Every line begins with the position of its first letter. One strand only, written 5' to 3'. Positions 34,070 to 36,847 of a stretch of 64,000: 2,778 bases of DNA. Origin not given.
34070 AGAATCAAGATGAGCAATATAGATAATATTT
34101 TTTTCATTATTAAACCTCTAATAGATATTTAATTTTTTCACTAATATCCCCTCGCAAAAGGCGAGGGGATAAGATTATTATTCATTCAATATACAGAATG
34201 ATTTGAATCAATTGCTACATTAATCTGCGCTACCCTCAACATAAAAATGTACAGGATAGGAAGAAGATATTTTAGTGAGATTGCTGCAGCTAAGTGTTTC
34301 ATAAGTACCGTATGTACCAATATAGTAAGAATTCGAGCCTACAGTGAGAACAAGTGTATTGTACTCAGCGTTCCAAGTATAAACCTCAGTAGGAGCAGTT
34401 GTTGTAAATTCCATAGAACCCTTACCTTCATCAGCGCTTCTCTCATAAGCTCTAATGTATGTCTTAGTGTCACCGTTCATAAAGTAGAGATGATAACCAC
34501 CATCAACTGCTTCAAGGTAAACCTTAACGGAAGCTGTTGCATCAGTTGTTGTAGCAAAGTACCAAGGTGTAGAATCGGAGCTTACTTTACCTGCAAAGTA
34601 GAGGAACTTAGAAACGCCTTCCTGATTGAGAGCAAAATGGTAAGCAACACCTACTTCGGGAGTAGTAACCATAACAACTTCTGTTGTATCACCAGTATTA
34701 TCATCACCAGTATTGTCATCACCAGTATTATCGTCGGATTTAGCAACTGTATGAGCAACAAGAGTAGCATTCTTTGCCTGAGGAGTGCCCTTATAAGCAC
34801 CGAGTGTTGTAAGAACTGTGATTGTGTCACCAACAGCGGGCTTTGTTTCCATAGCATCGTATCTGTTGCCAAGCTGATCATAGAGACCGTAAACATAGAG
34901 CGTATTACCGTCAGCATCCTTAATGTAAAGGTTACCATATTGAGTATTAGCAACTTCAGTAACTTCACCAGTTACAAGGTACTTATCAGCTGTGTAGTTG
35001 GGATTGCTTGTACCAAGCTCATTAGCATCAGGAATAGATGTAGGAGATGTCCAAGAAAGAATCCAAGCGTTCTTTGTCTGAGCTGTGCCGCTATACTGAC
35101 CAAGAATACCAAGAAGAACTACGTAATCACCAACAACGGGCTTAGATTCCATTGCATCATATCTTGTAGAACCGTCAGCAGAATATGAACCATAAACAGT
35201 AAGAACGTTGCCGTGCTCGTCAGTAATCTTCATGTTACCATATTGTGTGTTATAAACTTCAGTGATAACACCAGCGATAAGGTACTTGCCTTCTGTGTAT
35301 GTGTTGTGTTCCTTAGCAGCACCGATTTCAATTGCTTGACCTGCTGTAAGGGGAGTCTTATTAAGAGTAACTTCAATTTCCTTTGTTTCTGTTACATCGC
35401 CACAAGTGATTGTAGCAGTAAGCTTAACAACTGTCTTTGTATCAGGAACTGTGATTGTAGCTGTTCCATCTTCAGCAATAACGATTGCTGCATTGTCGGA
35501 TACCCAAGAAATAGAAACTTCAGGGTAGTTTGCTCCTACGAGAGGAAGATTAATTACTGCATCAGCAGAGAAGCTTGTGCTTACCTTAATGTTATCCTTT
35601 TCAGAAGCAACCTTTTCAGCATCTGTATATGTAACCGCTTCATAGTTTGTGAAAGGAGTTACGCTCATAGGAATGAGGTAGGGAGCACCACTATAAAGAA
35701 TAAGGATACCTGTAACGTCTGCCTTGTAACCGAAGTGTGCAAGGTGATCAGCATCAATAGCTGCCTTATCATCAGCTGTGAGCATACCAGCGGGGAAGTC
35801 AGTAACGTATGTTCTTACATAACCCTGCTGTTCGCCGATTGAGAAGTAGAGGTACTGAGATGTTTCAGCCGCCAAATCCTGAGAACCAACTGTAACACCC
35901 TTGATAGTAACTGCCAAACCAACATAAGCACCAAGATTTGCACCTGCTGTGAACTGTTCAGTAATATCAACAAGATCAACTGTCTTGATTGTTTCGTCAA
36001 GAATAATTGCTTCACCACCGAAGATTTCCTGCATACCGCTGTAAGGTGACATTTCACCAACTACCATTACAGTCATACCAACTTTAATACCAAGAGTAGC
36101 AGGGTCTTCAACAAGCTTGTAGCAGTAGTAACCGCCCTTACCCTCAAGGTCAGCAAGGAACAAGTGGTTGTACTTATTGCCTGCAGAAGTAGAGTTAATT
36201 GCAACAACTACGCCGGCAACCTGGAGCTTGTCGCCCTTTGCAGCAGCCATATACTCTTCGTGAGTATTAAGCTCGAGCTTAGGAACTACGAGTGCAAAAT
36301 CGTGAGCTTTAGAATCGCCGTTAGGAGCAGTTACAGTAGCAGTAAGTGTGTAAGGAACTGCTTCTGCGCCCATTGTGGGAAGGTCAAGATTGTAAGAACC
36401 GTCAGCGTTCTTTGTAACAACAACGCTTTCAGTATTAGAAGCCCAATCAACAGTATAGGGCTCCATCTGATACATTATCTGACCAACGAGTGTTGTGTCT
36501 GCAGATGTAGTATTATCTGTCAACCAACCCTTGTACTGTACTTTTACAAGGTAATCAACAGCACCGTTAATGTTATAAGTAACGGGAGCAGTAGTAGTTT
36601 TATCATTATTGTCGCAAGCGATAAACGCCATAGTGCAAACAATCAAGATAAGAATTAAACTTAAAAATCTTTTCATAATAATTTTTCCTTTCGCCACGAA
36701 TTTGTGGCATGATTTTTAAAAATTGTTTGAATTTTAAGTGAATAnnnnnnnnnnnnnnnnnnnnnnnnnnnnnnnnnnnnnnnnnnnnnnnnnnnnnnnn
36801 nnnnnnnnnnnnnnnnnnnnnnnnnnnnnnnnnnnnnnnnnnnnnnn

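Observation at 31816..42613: Seven-gene locus coupling a CUT1 ABC importer to an SNase-type lipoprotein nuclease and two giant OB-fold lipoproteins: candidate extracellular nucleic-acid capture/degradation/uptake system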

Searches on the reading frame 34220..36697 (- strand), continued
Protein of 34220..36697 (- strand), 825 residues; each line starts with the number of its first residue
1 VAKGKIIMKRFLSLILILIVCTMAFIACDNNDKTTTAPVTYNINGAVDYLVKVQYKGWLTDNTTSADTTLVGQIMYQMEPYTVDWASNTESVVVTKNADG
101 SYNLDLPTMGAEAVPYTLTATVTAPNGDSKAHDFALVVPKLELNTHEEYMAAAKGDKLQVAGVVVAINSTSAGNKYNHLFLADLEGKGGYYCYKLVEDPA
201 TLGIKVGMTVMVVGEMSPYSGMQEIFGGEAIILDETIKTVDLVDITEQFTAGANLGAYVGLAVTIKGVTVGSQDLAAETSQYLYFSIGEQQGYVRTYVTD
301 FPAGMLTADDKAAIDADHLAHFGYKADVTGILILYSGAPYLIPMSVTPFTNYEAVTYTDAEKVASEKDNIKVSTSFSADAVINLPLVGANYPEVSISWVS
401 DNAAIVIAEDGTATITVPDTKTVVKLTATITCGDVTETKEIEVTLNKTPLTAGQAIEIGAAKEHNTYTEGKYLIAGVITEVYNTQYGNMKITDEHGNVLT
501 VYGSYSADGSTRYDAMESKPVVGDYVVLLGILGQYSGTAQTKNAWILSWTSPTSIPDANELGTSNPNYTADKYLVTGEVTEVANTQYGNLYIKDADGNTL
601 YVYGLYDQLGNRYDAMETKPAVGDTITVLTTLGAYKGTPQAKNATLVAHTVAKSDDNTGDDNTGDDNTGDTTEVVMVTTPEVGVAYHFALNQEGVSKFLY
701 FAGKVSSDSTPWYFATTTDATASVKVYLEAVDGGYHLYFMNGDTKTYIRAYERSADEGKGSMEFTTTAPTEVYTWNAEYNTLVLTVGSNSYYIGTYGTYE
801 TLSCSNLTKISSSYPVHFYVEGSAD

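Call 86: find_encoding_contigs(protein=P0212, flank=9000, max_places=2)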
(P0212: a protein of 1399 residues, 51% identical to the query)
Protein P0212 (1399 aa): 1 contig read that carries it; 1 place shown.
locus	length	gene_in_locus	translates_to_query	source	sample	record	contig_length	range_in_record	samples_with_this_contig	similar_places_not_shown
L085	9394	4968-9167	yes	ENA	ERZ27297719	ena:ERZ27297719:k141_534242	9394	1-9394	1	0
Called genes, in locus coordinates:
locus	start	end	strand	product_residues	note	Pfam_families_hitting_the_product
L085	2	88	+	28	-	?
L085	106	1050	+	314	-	PF00528:BPD_transp_1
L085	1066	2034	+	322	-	PF00528:BPD_transp_1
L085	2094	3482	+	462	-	PF01547:SBP_bac_1, PF13416:SBP_bac_8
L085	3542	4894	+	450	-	PF00565:SNase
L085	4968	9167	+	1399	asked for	PF20578:aBig_2 (faint), PF01223:Endonuclease_NS, PF13930:Endonuclea_NS_2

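Call 101: search_protein_families(library=padloc, proteins=[window:34220-36676:-], max_evalue=0.001)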
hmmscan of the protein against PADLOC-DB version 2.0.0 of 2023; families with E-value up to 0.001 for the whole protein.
window:34220-36676:- (818 aa): 0 families

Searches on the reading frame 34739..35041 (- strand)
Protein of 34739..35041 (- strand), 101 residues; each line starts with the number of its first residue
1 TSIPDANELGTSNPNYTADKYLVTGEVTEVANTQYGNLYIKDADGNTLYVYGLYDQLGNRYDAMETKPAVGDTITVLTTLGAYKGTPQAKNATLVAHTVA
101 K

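Call 80: search_protein_families(library=pfam, proteins=[window:34739-35041:-], max_evalue=1)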
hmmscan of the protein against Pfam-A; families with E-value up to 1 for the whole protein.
window:34739-35041:- (101 aa): 1 family
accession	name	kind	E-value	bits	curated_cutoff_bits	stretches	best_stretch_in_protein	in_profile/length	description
PF13742.12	tRNA_anti_2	-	0.076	13.7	27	1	18-85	19-83/95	OB-fold nucleic acid binding domain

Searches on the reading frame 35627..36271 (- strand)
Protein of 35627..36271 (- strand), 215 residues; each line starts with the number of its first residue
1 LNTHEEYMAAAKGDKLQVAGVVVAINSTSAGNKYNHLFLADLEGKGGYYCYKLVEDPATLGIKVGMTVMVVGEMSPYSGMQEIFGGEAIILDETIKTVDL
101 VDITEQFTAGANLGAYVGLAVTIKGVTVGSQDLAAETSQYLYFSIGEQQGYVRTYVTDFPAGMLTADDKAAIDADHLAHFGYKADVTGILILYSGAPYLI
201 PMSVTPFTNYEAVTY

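Call 99: search_solved_structures(query=A6, max_evalue=10)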
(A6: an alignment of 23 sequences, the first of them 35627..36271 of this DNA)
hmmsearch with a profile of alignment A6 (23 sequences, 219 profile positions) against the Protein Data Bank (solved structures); distinct sequences matched with E-value up to 10: 3.
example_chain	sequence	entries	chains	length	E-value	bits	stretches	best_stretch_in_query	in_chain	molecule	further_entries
3mca_A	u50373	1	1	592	0.27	14.1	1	127-183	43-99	Elongation factor 1 alpha-like protein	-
6a7k_A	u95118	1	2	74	0.7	12.7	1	55-91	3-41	Tlr0636 protein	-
6hum_S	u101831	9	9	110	0.91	12.3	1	53-86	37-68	Tlr0636 protein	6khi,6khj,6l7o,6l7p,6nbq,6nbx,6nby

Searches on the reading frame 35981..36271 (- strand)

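Call 80: search_protein_families(library=pfam, proteins=[window:35981-36271:-], max_evalue=1)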
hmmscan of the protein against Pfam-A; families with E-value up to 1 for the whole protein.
window:35981-36271:- (97 aa): 2 families
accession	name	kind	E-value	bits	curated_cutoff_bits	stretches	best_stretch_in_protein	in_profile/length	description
PF16100.11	RMI2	-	0.13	12.4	29.4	1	20-78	45-98/132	RecQ-mediated genome instability protein 2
PF05708.18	Peptidase_C92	-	0.19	12.2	27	1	24-65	86-126/166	Permuted papain-like amidase enzyme, YaeF/YiiX, C92 family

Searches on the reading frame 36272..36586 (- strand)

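Call 80: search_protein_families(library=pfam, proteins=[window:36272-36586:-], max_evalue=1)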
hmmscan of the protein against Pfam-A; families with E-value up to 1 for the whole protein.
window:36272-36586:- (105 aa): 4 families
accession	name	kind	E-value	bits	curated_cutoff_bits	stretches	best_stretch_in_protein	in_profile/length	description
PF20578.4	aBig_2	-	0.0013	18.9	27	1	44-103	35-88/89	Atrophied bacterial Ig domain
PF19077.6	Big_13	-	0.0095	16.8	27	1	37-100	36-99/102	Bacterial Ig-like domain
PF13944.12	Calycin_like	-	0.015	16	30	1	43-76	23-47/124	Calycin-like beta-barrel domain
PF16732.10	ComP_DUS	-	0.074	14.4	27.3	1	47-89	38-78/87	Type IV minor pilin ComP, DNA uptake sequence receptor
